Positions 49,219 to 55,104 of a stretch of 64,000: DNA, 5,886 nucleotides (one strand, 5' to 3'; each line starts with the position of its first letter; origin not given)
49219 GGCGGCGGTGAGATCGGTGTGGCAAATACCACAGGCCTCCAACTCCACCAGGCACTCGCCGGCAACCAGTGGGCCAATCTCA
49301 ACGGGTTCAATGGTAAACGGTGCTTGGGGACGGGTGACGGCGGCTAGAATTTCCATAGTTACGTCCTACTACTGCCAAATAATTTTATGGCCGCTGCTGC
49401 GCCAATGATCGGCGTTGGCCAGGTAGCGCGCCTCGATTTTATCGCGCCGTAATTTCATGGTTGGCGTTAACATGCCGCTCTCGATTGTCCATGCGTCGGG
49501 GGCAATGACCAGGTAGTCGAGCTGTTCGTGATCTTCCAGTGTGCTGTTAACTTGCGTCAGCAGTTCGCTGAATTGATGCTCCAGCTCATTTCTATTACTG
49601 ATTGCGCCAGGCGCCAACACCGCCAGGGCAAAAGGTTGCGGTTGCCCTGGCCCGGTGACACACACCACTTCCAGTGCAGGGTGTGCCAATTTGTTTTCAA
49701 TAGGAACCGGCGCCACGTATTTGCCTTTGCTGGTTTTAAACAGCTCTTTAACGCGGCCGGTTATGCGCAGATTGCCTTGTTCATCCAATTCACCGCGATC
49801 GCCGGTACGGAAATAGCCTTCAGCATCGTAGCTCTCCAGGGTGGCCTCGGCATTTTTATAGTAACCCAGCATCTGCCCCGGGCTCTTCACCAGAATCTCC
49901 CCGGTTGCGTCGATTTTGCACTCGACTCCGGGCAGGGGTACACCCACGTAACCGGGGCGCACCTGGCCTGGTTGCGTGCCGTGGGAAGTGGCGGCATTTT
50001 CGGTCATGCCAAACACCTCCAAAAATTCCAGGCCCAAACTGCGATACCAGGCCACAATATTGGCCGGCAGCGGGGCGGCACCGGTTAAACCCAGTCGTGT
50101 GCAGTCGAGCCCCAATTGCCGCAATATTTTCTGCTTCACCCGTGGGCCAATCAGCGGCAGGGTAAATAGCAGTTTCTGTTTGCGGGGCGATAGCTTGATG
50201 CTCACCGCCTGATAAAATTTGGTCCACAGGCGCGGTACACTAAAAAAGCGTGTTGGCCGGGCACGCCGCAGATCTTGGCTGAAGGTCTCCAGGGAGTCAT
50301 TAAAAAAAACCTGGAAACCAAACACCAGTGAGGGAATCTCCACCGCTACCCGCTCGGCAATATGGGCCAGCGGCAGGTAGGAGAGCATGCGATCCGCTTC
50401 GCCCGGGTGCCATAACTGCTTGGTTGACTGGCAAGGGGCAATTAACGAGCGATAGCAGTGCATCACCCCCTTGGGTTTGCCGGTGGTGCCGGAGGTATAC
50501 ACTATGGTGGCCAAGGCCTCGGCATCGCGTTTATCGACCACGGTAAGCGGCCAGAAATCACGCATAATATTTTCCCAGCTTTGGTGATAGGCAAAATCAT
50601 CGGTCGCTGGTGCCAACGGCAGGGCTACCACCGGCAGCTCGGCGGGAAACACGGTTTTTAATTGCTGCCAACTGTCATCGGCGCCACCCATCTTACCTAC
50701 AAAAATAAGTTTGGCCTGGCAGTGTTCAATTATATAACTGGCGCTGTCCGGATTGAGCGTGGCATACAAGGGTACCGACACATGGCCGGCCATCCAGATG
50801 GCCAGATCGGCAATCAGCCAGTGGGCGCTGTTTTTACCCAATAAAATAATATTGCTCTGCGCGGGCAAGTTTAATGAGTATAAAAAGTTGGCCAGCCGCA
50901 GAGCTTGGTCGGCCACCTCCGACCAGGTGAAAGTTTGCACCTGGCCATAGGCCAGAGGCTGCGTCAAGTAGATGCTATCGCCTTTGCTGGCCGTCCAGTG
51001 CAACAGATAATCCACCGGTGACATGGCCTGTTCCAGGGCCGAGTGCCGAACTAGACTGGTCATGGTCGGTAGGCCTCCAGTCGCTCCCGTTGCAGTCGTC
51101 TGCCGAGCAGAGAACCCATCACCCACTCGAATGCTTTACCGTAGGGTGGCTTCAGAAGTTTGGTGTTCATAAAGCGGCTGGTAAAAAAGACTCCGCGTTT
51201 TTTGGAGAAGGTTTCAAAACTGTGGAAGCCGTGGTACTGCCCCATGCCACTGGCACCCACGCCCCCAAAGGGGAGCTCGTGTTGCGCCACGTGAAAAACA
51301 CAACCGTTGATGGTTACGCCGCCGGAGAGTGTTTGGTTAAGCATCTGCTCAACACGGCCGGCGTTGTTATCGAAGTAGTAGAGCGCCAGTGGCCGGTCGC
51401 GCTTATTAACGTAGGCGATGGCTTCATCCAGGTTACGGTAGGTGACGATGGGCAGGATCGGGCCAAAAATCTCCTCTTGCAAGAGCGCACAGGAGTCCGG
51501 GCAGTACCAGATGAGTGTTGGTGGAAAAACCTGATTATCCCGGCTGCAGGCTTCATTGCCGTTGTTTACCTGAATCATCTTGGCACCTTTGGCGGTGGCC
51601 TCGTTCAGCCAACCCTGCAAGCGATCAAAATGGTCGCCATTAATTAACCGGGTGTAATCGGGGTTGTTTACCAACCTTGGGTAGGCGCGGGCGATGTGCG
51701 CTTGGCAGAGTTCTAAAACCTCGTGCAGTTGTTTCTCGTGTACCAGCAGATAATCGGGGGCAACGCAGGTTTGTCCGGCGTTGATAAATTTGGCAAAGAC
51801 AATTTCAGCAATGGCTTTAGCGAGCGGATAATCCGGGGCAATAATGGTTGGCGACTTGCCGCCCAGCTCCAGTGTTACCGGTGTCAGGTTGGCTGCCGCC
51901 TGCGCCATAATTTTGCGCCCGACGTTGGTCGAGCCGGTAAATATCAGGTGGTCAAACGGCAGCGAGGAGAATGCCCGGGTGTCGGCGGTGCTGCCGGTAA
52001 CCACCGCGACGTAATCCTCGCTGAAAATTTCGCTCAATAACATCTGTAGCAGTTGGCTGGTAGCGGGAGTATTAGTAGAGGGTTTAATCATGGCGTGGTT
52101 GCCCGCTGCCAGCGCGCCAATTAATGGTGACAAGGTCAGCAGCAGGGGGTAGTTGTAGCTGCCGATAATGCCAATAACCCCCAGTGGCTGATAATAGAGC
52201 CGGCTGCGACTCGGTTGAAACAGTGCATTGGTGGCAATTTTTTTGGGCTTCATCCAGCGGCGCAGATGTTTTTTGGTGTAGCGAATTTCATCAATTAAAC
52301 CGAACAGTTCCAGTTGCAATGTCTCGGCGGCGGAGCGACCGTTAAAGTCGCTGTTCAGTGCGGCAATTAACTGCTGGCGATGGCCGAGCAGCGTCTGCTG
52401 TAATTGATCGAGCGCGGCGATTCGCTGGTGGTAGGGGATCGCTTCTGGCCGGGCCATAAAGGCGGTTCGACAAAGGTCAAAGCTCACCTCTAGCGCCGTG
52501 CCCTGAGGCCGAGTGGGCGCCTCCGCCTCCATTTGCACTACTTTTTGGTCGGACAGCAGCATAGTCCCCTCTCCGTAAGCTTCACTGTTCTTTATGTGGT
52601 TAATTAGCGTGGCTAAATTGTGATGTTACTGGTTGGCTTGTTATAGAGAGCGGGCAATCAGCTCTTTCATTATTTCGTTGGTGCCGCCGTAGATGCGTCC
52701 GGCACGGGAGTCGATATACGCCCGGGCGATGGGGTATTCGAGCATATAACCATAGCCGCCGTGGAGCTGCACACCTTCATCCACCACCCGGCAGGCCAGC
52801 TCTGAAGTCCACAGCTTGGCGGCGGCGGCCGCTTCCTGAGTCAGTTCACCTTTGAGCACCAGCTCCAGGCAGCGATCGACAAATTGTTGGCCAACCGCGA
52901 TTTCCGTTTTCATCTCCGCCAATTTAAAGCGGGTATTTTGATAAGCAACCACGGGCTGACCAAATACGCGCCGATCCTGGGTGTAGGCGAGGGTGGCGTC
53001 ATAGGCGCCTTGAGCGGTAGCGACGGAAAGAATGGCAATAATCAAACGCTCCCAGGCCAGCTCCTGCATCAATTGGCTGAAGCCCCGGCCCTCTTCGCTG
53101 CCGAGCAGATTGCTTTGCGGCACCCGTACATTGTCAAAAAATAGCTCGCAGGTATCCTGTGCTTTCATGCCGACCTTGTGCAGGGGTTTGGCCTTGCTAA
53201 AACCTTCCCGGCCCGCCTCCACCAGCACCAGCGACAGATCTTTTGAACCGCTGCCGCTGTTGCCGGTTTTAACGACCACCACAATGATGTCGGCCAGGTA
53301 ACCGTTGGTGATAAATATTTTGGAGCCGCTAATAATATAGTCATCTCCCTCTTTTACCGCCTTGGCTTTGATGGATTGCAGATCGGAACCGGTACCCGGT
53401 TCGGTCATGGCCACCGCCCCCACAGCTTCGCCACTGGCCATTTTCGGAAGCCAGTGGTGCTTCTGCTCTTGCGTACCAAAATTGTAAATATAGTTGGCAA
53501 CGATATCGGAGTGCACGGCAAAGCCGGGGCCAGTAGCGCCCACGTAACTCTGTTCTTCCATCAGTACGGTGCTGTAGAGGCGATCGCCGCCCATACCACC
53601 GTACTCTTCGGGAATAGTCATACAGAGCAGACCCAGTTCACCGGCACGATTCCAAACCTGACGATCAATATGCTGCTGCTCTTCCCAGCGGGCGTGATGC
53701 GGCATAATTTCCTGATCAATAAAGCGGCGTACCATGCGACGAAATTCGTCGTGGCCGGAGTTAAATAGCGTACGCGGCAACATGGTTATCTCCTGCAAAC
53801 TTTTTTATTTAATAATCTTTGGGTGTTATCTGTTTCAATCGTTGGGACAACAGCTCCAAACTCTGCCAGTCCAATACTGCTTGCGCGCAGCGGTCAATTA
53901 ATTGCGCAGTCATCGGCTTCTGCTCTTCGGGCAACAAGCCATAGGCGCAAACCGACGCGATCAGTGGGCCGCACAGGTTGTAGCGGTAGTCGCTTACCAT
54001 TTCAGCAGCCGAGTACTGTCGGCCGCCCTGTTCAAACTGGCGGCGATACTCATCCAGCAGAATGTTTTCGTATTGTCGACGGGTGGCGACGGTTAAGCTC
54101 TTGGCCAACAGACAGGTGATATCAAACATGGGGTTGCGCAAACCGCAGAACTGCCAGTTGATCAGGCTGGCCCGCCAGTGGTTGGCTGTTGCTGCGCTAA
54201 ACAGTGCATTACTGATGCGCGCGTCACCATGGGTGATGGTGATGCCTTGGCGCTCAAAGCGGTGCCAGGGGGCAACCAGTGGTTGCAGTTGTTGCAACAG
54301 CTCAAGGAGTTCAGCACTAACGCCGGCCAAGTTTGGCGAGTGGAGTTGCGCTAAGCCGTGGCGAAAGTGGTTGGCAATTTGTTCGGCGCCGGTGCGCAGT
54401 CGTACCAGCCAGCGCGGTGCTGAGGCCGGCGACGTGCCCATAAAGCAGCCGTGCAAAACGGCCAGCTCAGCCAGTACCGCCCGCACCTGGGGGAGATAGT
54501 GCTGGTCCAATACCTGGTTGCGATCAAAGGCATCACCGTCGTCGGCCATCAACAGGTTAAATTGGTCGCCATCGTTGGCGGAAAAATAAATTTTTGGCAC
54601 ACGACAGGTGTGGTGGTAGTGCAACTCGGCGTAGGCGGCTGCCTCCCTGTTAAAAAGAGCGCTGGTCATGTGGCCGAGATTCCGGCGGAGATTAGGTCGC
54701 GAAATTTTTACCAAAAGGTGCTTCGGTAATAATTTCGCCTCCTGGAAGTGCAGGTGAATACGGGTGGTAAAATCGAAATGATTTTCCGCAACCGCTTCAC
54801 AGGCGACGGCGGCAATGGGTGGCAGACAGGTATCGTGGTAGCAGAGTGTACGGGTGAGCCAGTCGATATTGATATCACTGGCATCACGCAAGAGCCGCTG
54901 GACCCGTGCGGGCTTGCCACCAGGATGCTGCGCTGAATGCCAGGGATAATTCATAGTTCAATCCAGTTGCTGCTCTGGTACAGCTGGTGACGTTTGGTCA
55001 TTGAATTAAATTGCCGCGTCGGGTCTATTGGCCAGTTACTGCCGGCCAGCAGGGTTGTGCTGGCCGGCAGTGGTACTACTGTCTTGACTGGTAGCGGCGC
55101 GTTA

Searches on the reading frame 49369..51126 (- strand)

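Call 59: search_protein_families(library=pfam, proteins=[window:49369-51126:-], max_evalue=0.00001)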
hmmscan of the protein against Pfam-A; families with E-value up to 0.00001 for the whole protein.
window:49369-51126:- (585 aa): 2 families
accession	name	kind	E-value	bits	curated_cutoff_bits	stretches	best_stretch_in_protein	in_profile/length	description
PF00501.34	AMP-binding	-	5e-70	236.7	29.9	1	53-423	13-384/384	AMP-binding enzyme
PF23562.2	AMP-binding_C_3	-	9.7e-07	29.6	20.8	1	465-569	6-113/124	AMP-binding enzyme C-terminal domain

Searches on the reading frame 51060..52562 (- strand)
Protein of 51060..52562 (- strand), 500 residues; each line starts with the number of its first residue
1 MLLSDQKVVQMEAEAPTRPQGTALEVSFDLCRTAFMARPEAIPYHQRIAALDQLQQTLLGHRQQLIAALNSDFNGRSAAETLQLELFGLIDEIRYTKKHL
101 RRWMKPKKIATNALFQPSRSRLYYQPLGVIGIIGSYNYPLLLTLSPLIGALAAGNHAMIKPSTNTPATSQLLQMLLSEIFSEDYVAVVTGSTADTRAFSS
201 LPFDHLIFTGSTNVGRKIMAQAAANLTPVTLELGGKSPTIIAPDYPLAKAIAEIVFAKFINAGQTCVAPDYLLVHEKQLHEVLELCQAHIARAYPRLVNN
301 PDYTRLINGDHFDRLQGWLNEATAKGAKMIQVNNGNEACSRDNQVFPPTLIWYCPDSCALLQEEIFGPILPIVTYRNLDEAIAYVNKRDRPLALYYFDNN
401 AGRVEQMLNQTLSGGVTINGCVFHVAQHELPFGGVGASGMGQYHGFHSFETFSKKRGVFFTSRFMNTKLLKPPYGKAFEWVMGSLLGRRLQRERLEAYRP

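Call 59: search_protein_families(library=pfam, proteins=[window:51060-52562:-], max_evalue=0.00001)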
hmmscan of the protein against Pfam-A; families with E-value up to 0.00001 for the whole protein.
window:51060-52562:- (500 aa): 1 family
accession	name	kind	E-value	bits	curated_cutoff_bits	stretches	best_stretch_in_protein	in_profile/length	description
PF00171.27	Aldedh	-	4.3e-88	296.3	23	1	40-455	46-458/461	Aldehyde dehydrogenase family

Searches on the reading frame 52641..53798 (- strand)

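Call 59: search_protein_families(library=pfam, proteins=[window:52641-53798:-], max_evalue=0.00001)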
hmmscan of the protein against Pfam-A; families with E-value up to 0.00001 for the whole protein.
window:52641-53798:- (385 aa): 4 families
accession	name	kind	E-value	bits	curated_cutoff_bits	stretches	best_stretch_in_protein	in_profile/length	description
PF00441.29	Acyl-CoA_dh_1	-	2.1e-44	151.7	22.4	1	237-385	1-149/150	Acyl-CoA dehydrogenase, C-terminal domain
PF02771.21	Acyl-CoA_dh_N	-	3.1e-39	134.3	22.9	1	16-124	4-113/113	Acyl-CoA dehydrogenase, N-terminal domain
PF02770.24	Acyl-CoA_dh_M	-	1e-24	87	33.3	1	128-224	1-97/97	Acyl-CoA dehydrogenase, middle domain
PF08028.16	Acyl-CoA_dh_2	-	1.9e-11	44.8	22.7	1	253-374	2-133/134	Acyl-CoA dehydrogenase, C-terminal domain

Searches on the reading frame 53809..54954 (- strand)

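Call 59: search_protein_families(library=pfam, proteins=[window:53809-54954:-], max_evalue=0.00001)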
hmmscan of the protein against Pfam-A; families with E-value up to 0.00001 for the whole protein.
window:53809-54954:- (381 aa): 2 families
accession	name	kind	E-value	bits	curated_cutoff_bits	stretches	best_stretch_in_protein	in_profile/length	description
PF02958.26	EcKL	-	6.5e-12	45.8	22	1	64-309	10-287/294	Ecdysteroid kinase-like family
PF07914.17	DUF1679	-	4.9e-10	39.3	24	1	240-323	270-359/414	Uncharacterized oxidoreductase dhs-27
